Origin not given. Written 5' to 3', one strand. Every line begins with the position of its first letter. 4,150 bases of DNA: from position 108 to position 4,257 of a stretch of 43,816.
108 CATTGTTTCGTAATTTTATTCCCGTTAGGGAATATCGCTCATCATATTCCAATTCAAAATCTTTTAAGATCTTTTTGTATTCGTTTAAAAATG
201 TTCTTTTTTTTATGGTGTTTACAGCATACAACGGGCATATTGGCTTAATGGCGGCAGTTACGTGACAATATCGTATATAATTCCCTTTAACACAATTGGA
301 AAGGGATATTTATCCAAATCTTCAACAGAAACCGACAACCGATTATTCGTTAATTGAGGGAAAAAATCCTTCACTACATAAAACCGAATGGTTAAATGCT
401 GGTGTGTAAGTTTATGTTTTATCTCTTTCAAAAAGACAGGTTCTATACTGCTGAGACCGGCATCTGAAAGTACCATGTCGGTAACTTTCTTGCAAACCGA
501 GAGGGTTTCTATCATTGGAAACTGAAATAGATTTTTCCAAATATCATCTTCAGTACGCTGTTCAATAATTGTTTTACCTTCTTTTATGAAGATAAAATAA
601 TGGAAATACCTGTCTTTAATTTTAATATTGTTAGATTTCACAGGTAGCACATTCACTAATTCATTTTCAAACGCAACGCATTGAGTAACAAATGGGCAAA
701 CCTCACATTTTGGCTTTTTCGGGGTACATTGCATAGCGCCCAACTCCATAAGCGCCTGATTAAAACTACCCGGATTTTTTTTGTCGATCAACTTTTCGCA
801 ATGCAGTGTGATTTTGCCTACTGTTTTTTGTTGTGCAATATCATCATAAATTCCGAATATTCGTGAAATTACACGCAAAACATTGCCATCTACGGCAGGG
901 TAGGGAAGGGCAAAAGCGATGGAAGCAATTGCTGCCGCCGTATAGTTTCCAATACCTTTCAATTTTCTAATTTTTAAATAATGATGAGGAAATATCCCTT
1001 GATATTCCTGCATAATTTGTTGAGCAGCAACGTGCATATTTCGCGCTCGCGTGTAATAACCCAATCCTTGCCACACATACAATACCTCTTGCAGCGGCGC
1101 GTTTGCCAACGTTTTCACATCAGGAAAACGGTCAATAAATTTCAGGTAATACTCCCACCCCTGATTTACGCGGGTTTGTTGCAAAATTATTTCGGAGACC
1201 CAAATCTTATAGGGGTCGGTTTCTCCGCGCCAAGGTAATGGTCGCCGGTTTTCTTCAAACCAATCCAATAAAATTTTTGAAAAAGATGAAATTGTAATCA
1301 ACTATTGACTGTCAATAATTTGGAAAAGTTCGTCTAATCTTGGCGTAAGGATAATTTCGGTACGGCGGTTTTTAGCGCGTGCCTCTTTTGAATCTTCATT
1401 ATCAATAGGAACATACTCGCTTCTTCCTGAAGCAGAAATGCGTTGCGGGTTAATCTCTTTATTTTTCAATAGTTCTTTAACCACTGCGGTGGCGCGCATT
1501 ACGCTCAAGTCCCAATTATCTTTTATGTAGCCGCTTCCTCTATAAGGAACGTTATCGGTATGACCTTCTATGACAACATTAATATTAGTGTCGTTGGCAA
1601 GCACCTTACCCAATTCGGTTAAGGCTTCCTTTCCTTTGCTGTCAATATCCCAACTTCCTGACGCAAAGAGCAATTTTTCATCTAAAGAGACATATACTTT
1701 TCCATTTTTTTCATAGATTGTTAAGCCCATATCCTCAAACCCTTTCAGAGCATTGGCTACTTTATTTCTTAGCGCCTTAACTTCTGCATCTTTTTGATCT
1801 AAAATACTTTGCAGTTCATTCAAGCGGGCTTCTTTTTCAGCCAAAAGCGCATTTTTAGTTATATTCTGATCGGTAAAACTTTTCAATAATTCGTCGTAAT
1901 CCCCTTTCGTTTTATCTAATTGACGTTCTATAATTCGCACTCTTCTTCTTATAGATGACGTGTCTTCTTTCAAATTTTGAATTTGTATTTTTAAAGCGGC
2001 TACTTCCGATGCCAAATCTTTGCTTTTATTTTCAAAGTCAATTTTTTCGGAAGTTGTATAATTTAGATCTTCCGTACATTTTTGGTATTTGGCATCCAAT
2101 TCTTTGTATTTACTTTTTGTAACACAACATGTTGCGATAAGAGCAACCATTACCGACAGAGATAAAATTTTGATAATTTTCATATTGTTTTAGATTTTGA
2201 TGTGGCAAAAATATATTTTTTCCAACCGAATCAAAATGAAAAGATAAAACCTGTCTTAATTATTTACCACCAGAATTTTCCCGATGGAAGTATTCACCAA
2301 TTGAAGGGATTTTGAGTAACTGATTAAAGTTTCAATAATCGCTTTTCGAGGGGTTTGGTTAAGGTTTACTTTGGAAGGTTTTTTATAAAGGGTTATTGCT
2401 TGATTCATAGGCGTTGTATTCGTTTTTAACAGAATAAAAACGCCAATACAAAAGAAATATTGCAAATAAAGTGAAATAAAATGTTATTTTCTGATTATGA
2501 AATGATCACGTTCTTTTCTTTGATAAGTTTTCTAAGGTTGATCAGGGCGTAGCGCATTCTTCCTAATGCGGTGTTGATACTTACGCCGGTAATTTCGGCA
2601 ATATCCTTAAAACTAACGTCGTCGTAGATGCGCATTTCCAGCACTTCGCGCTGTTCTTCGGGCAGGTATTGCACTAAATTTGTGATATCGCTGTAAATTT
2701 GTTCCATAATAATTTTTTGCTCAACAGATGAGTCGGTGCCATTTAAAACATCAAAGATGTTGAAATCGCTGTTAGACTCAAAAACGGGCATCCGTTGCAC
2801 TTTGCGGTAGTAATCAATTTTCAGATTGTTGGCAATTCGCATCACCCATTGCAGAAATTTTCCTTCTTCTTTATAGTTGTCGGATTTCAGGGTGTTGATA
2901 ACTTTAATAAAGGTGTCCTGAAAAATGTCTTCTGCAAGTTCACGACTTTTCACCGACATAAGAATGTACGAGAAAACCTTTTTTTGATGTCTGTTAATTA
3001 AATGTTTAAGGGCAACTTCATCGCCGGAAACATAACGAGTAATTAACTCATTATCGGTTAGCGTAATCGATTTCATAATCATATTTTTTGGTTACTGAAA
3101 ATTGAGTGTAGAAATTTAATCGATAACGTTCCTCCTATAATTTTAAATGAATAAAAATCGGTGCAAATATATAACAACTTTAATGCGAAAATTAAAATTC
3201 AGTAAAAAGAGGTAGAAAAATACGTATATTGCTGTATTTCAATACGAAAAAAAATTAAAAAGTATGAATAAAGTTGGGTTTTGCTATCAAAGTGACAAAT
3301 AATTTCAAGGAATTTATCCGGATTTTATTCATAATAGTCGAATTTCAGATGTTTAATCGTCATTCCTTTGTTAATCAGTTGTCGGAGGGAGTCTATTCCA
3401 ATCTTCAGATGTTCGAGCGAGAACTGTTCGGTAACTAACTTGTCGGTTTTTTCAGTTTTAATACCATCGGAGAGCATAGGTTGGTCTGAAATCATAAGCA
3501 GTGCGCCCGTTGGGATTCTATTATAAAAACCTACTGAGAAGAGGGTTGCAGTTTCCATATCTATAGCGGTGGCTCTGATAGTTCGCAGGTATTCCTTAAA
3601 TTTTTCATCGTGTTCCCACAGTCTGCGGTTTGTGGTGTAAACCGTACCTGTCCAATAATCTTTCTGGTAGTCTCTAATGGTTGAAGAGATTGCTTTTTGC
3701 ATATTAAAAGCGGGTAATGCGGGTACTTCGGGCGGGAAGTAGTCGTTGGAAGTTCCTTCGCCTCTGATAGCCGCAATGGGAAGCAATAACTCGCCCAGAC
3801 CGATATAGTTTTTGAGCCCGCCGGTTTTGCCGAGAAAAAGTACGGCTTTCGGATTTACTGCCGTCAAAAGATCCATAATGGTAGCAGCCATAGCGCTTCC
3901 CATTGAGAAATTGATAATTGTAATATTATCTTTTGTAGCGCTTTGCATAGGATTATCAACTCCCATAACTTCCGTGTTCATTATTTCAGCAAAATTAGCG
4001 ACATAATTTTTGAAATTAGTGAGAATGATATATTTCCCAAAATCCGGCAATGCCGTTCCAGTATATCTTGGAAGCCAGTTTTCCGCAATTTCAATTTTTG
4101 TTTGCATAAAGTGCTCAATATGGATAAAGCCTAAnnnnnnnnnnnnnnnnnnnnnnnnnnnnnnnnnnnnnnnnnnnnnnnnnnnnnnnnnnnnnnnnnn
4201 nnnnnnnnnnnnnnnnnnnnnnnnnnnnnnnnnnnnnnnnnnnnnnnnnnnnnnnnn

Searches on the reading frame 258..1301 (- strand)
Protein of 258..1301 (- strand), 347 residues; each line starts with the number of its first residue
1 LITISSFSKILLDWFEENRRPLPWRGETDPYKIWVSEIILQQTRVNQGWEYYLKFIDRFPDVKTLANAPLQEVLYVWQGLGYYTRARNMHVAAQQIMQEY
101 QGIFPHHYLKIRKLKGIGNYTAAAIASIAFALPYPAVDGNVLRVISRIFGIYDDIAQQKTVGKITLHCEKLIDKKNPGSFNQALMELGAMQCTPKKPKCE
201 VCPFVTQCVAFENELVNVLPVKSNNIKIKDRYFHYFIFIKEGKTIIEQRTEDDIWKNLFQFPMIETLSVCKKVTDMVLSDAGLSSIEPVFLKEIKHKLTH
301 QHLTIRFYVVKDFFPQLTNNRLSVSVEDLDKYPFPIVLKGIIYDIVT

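Call 8: search_protein_families(library=pfam, proteins=[window:258-1301:-])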
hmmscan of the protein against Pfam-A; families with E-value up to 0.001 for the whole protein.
window:258-1301:- (347 aa): 2 families
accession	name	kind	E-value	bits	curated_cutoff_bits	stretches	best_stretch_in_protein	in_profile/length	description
PF00730.31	HhH-GPD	-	2.9e-18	66.6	26.2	1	35-160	1-98/108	HhH-GPD superfamily base excision DNA repair protein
PF14815.12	NUDIX_4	-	2.3e-15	56.8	35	1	234-341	1-110/113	NUDIX domain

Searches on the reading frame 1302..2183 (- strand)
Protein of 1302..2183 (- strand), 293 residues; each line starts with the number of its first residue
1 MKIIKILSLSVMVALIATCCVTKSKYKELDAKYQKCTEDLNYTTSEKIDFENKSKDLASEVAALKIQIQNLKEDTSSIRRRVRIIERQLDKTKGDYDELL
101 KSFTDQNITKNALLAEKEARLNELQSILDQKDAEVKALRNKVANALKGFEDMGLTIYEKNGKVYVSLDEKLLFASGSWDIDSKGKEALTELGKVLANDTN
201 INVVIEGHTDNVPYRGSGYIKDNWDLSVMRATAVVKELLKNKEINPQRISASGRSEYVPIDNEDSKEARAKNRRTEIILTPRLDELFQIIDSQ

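Call 8: search_protein_families(library=pfam, proteins=[window:1302-2183:-])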
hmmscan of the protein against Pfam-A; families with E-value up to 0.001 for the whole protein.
window:1302-2183:- (293 aa): 5 families
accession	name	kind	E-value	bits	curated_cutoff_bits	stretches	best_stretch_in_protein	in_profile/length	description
PF00691.25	OmpA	-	9.8e-18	64.8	27.2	1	172-273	1-98/98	OmpA family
PF06785.16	UPF0242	-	5.9e-05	23.6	33.5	1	27-143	68-181/194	Uncharacterised protein family (UPF0242) N-terminus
PF11932.13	DUF3450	-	0.00029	20.7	32.6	1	22-163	35-170/241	Protein of unknown function (DUF3450)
PF00038.26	Filament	-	0.00064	19.9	40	0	27-151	173-288/313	Intermediate filament protein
PF08614.16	ATG16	-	0.00095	19.8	33.7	1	23-101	108-186/200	Autophagy protein 16 (ATG16)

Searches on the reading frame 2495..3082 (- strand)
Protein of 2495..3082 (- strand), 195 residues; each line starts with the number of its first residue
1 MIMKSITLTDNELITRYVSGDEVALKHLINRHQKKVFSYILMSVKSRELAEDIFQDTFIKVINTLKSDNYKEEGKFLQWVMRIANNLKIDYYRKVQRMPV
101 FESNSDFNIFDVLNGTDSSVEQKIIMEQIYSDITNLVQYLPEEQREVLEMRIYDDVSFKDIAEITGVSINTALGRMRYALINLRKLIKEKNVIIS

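Call 8: search_protein_families(library=pfam, proteins=[window:2495-3082:-])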
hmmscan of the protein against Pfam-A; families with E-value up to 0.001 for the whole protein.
window:2495-3082:- (195 aa): 3 families
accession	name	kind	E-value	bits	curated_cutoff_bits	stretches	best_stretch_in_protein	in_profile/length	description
PF04542.20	Sigma70_r2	-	3.1e-12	46.5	24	1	28-97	1-70/71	Sigma-70 region 2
PF08281.18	Sigma70_r4_2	-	7.1e-11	42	25.7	1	133-171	4-42/54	Sigma-70, region 4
PF04545.22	Sigma70_r4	-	1.6e-08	34.3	24.1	1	140-185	5-50/50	Sigma-70, region 4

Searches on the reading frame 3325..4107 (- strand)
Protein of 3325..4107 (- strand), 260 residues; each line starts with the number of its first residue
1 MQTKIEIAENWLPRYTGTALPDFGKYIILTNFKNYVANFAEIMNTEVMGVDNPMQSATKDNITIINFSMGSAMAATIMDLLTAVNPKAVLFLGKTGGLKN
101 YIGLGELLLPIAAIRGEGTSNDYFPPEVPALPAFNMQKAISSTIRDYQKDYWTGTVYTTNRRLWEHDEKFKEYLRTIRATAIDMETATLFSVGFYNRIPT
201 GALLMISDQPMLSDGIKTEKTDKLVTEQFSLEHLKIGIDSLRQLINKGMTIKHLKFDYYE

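Call 8: search_protein_families(library=pfam, proteins=[window:3325-4107:-])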
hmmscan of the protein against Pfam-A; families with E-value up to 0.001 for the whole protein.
window:3325-4107:- (260 aa): 1 family
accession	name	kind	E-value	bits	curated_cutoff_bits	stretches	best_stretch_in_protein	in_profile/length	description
PF01048.26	PNP_UDP_1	-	3e-25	89.4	25.1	1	27-215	3-206/233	Phosphorylase superfamily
